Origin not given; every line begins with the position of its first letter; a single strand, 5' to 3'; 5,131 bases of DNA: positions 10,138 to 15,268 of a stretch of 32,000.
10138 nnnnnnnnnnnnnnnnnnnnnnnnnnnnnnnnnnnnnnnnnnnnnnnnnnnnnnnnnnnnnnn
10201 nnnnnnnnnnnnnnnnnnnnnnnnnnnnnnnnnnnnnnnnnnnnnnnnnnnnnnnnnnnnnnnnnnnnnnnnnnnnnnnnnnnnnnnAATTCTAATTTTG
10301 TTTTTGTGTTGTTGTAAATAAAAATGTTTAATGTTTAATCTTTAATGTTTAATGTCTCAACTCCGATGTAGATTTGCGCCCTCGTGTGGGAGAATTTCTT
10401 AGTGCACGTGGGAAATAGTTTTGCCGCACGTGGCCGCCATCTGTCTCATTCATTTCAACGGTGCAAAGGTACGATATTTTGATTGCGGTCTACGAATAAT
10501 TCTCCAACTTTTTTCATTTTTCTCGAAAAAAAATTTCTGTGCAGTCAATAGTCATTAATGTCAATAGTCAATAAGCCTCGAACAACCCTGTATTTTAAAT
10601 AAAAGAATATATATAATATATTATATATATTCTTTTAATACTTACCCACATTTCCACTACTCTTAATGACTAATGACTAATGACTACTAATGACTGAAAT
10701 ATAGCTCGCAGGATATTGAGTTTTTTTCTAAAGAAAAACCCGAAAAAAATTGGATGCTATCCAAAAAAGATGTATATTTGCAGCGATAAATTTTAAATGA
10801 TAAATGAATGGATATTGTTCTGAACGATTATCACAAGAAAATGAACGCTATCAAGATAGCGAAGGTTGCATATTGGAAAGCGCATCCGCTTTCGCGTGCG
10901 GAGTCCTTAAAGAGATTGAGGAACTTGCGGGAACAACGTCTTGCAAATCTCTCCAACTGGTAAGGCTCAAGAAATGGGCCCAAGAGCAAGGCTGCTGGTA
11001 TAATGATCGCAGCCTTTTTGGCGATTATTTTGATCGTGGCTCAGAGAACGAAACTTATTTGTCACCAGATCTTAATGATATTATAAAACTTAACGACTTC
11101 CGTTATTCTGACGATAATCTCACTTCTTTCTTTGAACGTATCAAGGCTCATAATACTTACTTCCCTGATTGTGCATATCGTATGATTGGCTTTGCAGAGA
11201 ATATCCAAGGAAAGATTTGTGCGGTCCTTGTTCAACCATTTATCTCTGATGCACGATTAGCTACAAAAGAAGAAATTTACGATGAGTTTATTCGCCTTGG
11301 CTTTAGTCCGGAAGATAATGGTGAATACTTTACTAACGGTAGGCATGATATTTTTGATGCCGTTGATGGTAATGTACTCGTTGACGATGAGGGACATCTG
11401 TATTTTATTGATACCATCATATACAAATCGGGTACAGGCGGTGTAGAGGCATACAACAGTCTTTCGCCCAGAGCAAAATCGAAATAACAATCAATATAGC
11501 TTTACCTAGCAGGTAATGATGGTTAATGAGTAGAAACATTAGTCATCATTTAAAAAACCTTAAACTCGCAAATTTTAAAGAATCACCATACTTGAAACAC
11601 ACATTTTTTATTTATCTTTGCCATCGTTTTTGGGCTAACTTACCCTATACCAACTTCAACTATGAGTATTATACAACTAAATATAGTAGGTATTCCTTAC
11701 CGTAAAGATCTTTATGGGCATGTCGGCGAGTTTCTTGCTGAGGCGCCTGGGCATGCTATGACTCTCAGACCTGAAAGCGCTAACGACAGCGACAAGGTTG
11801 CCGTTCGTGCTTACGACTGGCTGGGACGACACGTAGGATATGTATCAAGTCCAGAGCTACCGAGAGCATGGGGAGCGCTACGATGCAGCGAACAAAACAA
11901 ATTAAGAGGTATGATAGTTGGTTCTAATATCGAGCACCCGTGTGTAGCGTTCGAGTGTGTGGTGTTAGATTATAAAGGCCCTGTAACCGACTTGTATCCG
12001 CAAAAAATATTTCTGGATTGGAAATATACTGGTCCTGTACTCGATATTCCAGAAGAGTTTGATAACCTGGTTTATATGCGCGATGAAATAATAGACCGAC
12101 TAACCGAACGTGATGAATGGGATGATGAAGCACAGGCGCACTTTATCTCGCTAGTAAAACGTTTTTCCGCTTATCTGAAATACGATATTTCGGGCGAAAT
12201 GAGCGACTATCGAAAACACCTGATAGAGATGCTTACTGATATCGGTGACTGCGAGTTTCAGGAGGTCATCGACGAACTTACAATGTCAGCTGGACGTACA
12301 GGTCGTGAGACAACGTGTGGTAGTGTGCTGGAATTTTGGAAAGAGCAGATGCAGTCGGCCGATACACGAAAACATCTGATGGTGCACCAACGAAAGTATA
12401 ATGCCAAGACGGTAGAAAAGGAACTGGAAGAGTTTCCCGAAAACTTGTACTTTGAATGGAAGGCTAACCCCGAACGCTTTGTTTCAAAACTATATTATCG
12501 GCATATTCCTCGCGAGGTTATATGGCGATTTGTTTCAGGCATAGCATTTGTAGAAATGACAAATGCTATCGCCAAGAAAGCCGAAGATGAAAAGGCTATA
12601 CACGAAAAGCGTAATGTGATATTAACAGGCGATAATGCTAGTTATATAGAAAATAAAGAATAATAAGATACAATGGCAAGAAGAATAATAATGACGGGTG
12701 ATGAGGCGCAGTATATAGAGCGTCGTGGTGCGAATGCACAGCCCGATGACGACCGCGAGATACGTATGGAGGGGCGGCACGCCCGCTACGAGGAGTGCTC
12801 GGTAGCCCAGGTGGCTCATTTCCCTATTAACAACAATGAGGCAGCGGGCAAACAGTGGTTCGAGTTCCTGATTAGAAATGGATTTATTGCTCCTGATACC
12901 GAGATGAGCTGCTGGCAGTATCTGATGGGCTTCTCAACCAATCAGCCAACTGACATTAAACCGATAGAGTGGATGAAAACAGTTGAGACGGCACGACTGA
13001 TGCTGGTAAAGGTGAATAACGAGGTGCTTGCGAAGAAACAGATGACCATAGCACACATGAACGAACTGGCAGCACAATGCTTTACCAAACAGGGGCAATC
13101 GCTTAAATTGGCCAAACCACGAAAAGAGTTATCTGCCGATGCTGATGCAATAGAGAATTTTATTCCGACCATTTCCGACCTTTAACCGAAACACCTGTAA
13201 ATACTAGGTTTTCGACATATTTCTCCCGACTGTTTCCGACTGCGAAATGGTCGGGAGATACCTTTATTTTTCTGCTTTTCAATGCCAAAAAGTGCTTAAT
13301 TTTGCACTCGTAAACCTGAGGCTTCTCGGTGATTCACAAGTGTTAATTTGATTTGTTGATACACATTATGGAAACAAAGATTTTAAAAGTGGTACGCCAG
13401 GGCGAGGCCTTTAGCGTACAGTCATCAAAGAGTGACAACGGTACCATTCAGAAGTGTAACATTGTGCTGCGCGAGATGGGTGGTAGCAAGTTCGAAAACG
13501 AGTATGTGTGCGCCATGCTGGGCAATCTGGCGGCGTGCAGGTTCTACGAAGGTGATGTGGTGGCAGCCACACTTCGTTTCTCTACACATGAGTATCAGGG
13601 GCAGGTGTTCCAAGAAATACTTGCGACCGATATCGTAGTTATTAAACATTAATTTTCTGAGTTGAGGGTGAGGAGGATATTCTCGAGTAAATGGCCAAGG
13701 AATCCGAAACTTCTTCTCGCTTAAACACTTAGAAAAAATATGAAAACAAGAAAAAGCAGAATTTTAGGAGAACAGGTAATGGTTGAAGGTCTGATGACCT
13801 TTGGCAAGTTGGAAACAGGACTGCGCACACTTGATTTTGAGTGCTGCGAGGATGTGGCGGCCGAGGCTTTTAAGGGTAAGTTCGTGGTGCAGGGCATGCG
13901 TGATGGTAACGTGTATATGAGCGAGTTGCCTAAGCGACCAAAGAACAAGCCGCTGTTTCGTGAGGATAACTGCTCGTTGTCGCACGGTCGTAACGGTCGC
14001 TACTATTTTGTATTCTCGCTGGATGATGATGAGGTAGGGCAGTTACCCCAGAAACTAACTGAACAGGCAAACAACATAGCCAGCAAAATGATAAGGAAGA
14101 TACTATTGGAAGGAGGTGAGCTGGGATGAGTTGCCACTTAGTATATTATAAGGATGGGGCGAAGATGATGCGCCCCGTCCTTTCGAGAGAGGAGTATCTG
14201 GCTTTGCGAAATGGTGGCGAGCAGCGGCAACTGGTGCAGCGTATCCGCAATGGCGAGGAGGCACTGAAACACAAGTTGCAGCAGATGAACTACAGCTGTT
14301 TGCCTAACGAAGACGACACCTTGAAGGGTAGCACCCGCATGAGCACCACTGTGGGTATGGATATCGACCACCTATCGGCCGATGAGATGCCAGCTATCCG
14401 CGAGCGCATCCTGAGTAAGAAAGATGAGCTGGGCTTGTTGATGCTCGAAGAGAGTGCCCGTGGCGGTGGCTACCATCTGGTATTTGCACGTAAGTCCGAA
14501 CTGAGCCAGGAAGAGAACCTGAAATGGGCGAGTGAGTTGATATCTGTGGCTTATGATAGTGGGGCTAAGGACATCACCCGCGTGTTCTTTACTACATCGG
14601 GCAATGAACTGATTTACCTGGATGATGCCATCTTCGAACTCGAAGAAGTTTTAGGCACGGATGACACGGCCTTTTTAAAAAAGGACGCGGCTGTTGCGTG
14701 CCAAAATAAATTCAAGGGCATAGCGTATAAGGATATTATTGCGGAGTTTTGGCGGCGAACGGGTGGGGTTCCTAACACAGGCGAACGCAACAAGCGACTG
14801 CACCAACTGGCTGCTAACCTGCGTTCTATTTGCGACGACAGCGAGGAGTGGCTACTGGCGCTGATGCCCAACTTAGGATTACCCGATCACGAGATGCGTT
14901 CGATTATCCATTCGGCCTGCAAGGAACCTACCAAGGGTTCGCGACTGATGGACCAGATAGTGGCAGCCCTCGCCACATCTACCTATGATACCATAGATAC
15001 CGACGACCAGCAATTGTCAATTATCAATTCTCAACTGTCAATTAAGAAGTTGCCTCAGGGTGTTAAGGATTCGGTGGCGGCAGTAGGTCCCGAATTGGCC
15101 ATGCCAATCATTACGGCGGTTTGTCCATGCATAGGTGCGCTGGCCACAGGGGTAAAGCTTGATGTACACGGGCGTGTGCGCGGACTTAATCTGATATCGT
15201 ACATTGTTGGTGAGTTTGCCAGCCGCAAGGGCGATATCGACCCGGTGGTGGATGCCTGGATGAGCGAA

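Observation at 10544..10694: Symmetric architecture: 4 x GTCAWTA heptamers, a perfect 38-bp A/T palindrome, then 4 x inverted heptamers - candidate replication origin or master operator of the primase element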

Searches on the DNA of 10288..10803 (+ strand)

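Call 14: search_dna_similar(query=window:10288-10803:+, collection=phages, mode=distant)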
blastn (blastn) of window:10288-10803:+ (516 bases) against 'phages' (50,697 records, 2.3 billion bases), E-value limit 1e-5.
No match.

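Call 15: search_dna_similar(query=window:10288-10803:+, collection=plasmids, mode=distant)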
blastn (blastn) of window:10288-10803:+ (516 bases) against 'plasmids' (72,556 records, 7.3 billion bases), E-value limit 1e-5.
No match.

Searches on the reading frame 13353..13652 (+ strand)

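Call 10: search_protein_families(library=pfam, proteins=[window:13353-13652:+], max_evalue=0.01)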
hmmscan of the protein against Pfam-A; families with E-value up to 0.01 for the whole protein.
window:13353-13652:+ (99 aa): 0 families

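Call 16: search_protein_families(library=ncbifam, proteins=[window:13353-13652:+], max_evalue=0.01)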
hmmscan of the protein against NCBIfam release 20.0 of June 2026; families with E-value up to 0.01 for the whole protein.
window:13353-13652:+ (99 aa): 0 families

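Call 17: search_protein_families(library=phrogs, proteins=[window:13353-13652:+], max_evalue=0.001)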
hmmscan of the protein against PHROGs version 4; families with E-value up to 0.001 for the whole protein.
window:13353-13652:+ (99 aa): 0 families

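Call 62: search_protein_families(library=pfam, proteins=[window:13353-13649:+], max_evalue=5)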
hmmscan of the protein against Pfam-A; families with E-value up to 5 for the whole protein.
window:13353-13649:+ (99 aa): 1 family
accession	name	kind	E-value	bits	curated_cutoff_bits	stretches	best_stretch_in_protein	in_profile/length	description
PF11325.14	DUF3127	-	0.012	16.2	27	1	20-91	10-81/85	Domain of unknown function (DUF3127)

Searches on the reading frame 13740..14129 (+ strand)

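Call 10: search_protein_families(library=pfam, proteins=[window:13740-14129:+], max_evalue=0.01)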
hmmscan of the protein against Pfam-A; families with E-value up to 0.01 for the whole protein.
window:13740-14129:+ (129 aa): 0 families

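Call 16: search_protein_families(library=ncbifam, proteins=[window:13740-14129:+], max_evalue=0.01)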
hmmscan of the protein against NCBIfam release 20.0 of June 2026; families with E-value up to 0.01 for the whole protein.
window:13740-14129:+ (129 aa): 0 families

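Call 17: search_protein_families(library=phrogs, proteins=[window:13740-14129:+], max_evalue=0.001)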
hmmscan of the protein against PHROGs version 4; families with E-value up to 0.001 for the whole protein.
window:13740-14129:+ (129 aa): 0 families

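Call 62: search_protein_families(library=pfam, proteins=[window:13740-14126:+], max_evalue=5)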
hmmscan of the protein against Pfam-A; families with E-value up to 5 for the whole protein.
window:13740-14126:+ (129 aa): 2 families
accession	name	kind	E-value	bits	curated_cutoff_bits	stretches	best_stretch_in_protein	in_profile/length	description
PF22501.1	DUF6991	-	0.16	12.5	26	1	6-30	21-45/66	Domain of unknown function (DUF6991)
PF24506.1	KNTC1_N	-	0.16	11.6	27.1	1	28-94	61-124/376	KNTC1, N-terminal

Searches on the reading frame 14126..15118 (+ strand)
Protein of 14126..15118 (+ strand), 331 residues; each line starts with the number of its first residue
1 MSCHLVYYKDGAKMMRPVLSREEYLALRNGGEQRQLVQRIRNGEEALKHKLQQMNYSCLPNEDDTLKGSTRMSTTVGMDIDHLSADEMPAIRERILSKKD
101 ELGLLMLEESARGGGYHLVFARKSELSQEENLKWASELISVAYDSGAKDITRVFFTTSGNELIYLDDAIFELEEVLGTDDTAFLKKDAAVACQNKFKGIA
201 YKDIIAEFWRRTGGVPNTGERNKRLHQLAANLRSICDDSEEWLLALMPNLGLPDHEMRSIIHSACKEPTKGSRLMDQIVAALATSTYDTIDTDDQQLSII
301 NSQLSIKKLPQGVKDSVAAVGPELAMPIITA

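Call 62: search_protein_families(library=pfam, proteins=[window:14126-15118:+], max_evalue=5)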
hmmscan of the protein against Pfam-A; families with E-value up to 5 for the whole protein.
window:14126-15118:+ (331 aa): 2 families
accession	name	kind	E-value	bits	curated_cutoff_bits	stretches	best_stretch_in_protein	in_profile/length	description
PF08800.15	BT4734-like_N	-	0.12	13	22.4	1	70-143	25-94/134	BT4734-like, N-terminal domain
PF02344.20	Myc-LZ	-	0.19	12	24.3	1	44-58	17-31/31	Myc leucine zipper domain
